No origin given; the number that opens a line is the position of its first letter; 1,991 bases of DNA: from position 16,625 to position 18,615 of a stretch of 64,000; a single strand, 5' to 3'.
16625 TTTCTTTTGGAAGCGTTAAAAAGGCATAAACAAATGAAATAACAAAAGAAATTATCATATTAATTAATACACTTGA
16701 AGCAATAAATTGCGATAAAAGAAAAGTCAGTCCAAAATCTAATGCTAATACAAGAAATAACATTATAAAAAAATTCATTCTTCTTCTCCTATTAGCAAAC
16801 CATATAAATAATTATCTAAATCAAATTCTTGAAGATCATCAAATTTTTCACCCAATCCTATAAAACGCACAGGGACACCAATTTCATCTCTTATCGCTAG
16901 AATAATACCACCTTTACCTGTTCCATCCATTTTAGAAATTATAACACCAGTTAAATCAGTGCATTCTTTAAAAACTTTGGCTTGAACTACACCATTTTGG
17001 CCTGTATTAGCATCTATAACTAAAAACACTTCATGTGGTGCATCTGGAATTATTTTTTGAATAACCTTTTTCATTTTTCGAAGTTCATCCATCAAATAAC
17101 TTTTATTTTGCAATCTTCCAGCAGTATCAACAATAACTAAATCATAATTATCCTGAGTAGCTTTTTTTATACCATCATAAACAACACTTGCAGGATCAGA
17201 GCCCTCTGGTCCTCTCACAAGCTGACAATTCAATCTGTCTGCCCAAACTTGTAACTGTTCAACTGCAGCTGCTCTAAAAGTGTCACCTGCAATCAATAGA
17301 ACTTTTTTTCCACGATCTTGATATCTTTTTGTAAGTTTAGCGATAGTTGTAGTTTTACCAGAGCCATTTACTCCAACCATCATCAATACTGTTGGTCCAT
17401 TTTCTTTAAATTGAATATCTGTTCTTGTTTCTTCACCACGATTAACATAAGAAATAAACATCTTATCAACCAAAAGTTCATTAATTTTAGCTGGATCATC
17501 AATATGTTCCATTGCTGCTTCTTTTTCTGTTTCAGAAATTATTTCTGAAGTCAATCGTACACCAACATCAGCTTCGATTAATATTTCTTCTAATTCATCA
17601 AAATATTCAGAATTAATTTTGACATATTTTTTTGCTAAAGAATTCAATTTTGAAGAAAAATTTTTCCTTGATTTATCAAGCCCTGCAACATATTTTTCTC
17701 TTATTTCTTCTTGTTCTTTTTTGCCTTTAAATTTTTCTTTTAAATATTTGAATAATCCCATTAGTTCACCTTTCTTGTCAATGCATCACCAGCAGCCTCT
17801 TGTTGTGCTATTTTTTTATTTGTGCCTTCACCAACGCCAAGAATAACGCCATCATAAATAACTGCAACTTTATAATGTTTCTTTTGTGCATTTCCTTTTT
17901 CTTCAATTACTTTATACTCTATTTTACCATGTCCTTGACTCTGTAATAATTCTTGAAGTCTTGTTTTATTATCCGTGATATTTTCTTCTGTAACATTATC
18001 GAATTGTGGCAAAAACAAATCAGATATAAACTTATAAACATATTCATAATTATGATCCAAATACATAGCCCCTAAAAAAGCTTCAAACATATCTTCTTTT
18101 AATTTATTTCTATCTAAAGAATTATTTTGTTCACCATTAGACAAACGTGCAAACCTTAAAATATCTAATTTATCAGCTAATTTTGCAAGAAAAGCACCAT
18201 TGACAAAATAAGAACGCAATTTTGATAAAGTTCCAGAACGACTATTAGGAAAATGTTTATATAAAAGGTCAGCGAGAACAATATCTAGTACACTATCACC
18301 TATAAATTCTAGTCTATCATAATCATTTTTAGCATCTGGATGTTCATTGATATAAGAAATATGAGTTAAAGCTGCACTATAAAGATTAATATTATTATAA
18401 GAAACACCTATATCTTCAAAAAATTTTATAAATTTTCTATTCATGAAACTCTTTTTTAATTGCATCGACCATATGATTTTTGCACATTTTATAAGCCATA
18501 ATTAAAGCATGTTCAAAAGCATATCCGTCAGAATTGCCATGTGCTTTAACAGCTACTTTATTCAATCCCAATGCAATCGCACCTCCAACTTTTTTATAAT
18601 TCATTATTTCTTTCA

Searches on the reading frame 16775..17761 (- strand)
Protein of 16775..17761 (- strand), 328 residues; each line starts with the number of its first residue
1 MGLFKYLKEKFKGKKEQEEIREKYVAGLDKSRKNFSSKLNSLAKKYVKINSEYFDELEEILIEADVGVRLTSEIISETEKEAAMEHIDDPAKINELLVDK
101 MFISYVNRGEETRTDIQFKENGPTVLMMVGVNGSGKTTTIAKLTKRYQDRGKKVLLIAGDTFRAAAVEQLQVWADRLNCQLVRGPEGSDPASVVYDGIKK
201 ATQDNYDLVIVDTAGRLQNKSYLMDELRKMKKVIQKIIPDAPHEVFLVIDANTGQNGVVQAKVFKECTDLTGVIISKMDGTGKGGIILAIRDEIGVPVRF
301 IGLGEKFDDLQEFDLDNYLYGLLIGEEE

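Call 6: search_protein_families(library=pfam, proteins=[window:16775-17761:-], max_evalue=0.01)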
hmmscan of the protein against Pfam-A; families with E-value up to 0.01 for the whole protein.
window:16775-17761:- (328 aa): 26 families (the best 25 are shown)
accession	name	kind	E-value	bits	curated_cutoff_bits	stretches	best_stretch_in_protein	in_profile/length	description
PF00448.28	SRP54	-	1.9e-76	256.5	22.7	1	123-323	1-195/196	SRP54-type protein, GTPase domain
PF02881.24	SRP54_N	-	8.5e-13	48.8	22.4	1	35-101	1-75/75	SRP54-type protein, helical bundle domain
PF13604.12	AAA_30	-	6.6e-07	29.7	27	1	122-221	17-104/191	AAA domain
PF06414.18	Zeta_toxin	-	1.3e-06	28.5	22.3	1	118-166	11-58/199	Zeta toxin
PF13207.12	AAA_17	-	1.7e-06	28.8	27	1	129-237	1-100/136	AAA domain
PF13479.12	AAA_24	-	5.5e-05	23.5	27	1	125-236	4-93/195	AAA domain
PF13614.12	AAA_31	-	6e-05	23.5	27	1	133-164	12-43/177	AAA domain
PF13671.12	AAA_33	-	7.7e-05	23.5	27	1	125-168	1-39/143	AAA domain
PF13401.12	AAA_22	-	0.00013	22.7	27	1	122-232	4-109/130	AAA domain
PF04851.21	ResIII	-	0.00029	21.2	22.5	1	121-221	21-114/164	Type III restriction enzyme, res subunit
PF01656.29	CbiA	-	0.00032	21.1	25.4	1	133-294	9-100/125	CobQ/CobB/MinD/ParA nucleotide binding domain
PF09848.15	SLFN-g3_helicase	-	0.00036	20.4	24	1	125-248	3-121/354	Schlafen group 3, DNA/RNA helicase domain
PF03308.22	MeaB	-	0.00042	19.9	23.1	1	124-160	34-70/273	Methylmalonyl Co-A mutase-associated GTPase MeaB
PF02492.25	cobW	-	0.00055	20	20.7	1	125-280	2-155/180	CobW/HypB/UreG, nucleotide-binding domain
PF00005.33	ABC_tran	-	0.00059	20.9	25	1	116-156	4-44/137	ABC transporter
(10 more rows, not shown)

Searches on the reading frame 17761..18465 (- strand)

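Call 6: search_protein_families(library=pfam, proteins=[window:17761-18465:-], max_evalue=0.01)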
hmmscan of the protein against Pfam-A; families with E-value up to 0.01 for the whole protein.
window:17761-18465:- (234 aa): 4 families
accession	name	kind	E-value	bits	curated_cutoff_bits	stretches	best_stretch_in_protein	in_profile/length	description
PF14622.11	Ribonucleas_3_3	-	5e-25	88.6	35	1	26-153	2-126/128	Ribonuclease-III-like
PF00636.31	Ribonuclease_3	-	3.5e-22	79.5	27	1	50-138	1-101/102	Ribonuclease III domain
PF00035.32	dsrm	-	3.8e-14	53.4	23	1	167-229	2-63/66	Double-stranded RNA binding motif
PF21542.2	TetR_C_42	-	0.0081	16.9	27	0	122-183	2-62/101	Tetracyclin repressor-like, C-terminal domain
